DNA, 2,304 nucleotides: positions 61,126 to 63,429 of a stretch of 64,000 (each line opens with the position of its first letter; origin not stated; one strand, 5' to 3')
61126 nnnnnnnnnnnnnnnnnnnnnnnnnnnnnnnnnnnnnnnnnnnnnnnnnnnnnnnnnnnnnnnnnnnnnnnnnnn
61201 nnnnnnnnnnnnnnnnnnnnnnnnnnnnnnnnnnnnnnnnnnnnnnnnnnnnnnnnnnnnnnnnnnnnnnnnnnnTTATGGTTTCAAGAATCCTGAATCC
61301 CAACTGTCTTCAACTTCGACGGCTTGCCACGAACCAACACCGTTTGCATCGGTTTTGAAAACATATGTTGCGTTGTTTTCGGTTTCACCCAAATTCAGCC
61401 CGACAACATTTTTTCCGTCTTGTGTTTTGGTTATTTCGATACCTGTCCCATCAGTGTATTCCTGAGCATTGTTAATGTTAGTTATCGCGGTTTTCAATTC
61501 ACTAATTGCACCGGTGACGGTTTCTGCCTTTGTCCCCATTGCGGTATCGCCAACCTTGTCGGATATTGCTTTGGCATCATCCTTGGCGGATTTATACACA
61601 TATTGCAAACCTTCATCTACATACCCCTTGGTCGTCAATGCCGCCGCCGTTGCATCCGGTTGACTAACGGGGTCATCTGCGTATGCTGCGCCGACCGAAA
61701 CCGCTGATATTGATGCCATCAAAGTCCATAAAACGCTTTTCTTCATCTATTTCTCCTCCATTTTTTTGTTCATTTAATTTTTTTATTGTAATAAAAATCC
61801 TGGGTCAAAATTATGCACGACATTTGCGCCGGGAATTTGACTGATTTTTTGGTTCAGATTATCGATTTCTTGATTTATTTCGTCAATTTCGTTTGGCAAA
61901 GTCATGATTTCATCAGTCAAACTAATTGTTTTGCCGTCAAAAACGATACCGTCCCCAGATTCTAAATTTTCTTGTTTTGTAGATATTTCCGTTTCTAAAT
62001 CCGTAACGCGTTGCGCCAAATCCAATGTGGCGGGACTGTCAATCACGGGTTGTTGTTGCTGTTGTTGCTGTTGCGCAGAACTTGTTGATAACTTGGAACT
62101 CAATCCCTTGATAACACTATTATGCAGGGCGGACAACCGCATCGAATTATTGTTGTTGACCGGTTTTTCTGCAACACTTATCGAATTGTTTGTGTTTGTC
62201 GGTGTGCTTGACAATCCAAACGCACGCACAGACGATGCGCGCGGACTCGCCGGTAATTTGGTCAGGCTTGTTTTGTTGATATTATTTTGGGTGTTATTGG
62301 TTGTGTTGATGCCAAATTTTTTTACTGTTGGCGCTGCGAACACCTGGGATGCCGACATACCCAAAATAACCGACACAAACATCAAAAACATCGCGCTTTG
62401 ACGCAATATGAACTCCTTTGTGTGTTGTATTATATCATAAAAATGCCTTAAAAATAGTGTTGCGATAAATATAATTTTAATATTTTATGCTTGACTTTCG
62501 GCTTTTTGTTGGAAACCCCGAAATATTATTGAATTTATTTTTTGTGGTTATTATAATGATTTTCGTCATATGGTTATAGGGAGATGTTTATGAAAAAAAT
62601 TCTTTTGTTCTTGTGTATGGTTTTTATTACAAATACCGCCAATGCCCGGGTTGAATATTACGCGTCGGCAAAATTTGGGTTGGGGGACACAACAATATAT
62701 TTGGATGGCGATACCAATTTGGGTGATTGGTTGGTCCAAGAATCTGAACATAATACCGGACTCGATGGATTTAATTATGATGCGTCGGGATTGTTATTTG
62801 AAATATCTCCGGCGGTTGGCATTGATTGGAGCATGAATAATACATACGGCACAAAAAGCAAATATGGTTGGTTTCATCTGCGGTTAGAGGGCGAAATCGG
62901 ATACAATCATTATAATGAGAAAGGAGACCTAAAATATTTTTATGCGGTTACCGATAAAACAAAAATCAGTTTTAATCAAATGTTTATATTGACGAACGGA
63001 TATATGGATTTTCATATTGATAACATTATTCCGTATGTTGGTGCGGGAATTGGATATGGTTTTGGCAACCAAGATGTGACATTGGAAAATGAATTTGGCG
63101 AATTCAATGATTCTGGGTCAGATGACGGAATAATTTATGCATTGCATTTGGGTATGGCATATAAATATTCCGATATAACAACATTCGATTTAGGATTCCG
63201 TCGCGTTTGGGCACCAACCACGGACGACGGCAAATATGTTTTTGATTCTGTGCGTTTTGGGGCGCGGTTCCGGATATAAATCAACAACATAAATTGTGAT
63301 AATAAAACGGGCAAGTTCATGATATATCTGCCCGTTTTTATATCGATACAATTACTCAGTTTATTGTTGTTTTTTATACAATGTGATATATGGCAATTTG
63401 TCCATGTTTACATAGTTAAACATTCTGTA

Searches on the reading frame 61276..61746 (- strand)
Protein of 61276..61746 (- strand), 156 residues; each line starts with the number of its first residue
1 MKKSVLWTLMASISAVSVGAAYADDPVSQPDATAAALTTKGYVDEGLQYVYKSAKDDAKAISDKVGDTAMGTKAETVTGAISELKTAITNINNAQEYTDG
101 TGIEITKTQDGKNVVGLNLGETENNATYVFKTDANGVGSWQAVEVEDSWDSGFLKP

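Call 7: search_protein_families(library=pfam, proteins=[window:61276-61746:-], max_evalue=0.01)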
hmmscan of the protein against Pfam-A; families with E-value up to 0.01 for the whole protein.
window:61276-61746:- (156 aa): 0 families

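Call 22: find_encoding_contigs(protein=window:61276-61746:-, flank=3000, max_places=10)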
Protein window:61276-61746:- (156 aa): 8 contigs read that carry it; 5 places shown.
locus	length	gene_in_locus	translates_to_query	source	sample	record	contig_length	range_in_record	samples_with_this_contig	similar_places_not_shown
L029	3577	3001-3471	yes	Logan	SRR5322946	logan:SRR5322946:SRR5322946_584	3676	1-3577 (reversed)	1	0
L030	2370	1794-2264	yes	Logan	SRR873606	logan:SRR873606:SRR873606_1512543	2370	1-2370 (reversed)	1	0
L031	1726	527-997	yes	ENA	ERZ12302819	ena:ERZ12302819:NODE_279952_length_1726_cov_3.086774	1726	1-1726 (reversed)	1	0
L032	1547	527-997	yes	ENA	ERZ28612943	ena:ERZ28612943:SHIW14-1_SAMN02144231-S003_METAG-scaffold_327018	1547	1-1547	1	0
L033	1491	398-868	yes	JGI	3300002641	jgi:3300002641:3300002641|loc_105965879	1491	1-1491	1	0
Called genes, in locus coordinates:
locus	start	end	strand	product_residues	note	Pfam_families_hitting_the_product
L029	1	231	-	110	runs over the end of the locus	?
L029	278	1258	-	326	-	PF00004:AAA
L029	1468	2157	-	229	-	-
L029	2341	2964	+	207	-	-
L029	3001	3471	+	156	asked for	-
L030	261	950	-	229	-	-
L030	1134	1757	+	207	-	-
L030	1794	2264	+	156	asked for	-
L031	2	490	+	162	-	?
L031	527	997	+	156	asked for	-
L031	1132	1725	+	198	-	?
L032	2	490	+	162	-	?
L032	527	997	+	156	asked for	-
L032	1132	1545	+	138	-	?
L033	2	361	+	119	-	?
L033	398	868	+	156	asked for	-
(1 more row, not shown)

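Call 24: find_homologous_proteins(query=window:61276-61746:-, max_evalue=0.00001)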
Query window:61276-61746:- (156 aa): 37 proteins with E <= 0.00001 among 197 candidates.
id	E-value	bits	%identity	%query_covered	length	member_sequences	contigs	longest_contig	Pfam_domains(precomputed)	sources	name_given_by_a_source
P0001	1.1e-85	303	94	100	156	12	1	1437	-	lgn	-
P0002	4.3e-84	298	92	100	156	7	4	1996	-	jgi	jgi:hypothetical protein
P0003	6.3e-82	291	89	100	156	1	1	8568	-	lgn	-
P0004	7.2e-76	271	85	100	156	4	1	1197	-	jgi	-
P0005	1.4e-72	260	82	99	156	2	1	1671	-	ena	-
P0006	1.8e-72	260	87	94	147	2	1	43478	-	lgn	-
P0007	2.2e-48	182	63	99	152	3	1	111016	-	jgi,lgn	jgi:hypothetical protein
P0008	3.9e-40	155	41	99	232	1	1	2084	-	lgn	-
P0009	5.5e-38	148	63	63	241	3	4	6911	-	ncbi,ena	-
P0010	7.8e-37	144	42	99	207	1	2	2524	-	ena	-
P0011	9.9e-37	144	39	99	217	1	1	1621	-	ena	-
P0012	4.2e-31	126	37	99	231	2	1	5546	-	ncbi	-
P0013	1.7e-29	121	44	99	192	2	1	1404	-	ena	-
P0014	2.6e-29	120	41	96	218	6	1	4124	-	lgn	-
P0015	1.1e-28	118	41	96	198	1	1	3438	-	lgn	-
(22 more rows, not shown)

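Call 25: find_encoding_contigs(protein=P0001, flank=1500, max_places=10)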
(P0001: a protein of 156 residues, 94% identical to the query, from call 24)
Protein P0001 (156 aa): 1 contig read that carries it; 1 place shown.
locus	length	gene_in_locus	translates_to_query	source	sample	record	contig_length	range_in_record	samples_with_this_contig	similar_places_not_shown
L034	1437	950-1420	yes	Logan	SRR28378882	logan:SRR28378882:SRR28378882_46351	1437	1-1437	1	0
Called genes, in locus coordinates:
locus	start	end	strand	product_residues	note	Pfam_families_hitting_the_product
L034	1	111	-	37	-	?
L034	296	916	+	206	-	-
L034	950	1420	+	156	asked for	-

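Call 26: find_encoding_contigs(protein=P0002, flank=1500, max_places=10)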
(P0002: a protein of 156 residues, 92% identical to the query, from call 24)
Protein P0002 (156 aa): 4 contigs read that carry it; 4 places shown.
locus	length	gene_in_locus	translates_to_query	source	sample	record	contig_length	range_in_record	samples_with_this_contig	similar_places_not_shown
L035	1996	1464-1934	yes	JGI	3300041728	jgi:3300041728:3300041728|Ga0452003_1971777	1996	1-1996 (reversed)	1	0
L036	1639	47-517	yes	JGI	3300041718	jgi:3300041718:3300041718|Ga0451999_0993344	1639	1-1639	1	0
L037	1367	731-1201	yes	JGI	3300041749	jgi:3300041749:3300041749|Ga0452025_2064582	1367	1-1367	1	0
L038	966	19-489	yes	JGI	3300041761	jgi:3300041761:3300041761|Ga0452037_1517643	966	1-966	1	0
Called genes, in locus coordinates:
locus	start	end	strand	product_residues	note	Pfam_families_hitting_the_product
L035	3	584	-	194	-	?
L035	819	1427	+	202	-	-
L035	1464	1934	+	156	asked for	-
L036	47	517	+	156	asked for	-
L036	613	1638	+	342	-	?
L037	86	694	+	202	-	-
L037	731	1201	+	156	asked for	-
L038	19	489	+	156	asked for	-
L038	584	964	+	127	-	?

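Call 27: find_encoding_contigs(protein=P0003, flank=1500, max_places=10)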
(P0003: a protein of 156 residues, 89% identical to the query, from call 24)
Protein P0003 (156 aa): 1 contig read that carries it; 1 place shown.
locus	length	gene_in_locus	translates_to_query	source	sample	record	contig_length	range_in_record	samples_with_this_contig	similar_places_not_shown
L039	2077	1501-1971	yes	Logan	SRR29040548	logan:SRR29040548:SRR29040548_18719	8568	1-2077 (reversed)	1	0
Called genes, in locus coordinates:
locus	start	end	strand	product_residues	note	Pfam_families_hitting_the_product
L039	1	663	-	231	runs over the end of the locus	-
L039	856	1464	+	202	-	-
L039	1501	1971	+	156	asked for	-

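Call 28: find_encoding_contigs(protein=P0004, flank=1500, max_places=10)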
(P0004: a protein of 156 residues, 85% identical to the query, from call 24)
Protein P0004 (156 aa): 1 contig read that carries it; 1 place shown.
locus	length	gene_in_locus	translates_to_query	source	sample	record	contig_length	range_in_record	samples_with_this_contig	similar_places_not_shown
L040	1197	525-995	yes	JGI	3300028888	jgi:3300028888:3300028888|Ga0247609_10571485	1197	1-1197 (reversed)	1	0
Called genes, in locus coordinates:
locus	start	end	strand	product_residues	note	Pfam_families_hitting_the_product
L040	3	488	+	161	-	?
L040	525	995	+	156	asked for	-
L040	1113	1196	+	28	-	?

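Call 29: find_encoding_contigs(protein=P0005, flank=1500, max_places=10)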
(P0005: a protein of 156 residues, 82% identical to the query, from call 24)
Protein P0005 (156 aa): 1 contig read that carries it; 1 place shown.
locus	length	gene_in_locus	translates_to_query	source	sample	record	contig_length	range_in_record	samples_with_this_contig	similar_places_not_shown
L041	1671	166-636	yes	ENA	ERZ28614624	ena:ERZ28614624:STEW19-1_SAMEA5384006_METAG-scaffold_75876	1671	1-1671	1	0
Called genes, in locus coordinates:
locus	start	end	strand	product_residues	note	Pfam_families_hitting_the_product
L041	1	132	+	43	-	?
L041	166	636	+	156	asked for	-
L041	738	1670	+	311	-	?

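Call 30: find_encoding_contigs(protein=P0006, flank=1500, max_places=10)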
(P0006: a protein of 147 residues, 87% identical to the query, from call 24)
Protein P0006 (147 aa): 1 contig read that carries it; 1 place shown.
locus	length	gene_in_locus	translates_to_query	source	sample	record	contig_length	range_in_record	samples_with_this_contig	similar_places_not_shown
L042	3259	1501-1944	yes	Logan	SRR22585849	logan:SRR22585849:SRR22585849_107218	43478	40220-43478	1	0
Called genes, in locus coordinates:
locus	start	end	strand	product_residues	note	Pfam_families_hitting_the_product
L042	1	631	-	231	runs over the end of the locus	-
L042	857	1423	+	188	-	-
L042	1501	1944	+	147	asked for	-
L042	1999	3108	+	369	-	-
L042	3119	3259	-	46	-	?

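Call 31: find_encoding_contigs(protein=P0007, flank=1500, max_places=10)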
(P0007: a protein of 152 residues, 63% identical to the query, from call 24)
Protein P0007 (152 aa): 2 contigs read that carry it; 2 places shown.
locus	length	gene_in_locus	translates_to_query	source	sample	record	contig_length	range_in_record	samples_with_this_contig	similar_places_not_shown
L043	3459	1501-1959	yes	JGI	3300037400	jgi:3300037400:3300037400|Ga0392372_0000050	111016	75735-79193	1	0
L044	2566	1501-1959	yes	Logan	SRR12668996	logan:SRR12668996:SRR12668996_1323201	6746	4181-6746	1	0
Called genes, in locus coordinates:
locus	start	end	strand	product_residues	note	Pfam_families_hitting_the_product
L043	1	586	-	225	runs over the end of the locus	PF13505:OMP_b-brl (faint)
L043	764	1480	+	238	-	-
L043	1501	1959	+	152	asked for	-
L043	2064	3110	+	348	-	-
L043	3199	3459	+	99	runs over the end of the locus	-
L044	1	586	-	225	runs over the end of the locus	PF13505:OMP_b-brl (faint)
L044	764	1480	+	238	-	-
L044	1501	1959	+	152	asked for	-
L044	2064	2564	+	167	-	?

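Call 43: search_protein_families(library=phrogs, proteins=[window:61276-61746:-], max_evalue=0.01)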
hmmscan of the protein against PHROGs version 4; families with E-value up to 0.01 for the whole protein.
window:61276-61746:- (156 aa): 0 families

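Call 44: search_protein_families(library=ncbifam, proteins=[window:61276-61746:-], max_evalue=0.01)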
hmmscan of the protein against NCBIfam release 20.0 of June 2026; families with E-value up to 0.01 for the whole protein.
window:61276-61746:- (156 aa): 0 families

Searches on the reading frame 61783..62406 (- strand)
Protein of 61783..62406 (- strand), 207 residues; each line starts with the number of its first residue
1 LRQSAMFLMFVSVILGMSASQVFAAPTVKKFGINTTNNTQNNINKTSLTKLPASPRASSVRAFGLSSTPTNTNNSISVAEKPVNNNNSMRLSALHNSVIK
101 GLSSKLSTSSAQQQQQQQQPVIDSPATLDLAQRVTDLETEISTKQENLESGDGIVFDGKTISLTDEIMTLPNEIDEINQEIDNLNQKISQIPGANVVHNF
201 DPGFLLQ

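Call 7: search_protein_families(library=pfam, proteins=[window:61783-62406:-], max_evalue=0.01)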
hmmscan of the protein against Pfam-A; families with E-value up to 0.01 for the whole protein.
window:61783-62406:- (207 aa): 1 family
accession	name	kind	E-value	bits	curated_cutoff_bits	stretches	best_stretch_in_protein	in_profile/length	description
PF14257.11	DUF4349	-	0.0041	16.9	27.7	1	125-188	78-138/213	Domain of unknown function (DUF4349)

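Call 43: search_protein_families(library=phrogs, proteins=[window:61783-62406:-], max_evalue=0.01)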
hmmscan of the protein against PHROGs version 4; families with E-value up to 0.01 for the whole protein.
window:61783-62406:- (207 aa): 2 families
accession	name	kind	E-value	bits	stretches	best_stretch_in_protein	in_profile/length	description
phrog_73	-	head and packaging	0.0021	18.8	1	72-192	160-264/287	head scaffolding protein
phrog_77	-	DNA, RNA and nucleotide metabolism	0.0031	17.1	1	88-189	706-787/967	SbcC-like subunit of palindrome specific endonuclease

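Call 44: search_protein_families(library=ncbifam, proteins=[window:61783-62406:-], max_evalue=0.01)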
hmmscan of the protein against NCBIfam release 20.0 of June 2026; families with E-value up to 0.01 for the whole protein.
window:61783-62406:- (207 aa): 1 family
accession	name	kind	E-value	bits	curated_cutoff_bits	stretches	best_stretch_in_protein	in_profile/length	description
NF045487.1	ASRP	equivalog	0.0016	17.1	300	1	129-191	380-441/593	archaea-specific SMC-related protein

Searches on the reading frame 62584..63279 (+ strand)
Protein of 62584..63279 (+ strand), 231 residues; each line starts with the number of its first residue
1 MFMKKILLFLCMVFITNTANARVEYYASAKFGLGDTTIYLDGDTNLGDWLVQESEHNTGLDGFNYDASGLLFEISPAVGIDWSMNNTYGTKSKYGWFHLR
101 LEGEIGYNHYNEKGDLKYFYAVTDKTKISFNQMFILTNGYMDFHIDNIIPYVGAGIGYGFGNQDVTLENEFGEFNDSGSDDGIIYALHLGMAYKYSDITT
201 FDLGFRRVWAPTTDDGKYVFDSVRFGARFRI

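Call 7: search_protein_families(library=pfam, proteins=[window:62584-63279:+], max_evalue=0.01)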
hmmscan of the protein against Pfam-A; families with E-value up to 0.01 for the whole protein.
window:62584-63279:+ (231 aa): 1 family
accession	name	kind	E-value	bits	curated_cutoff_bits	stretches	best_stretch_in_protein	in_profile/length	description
PF16961.11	OmpA_like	-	6.6e-05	23.3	26.6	1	111-193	58-141/195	Putative OmpA-OmpF-like porin family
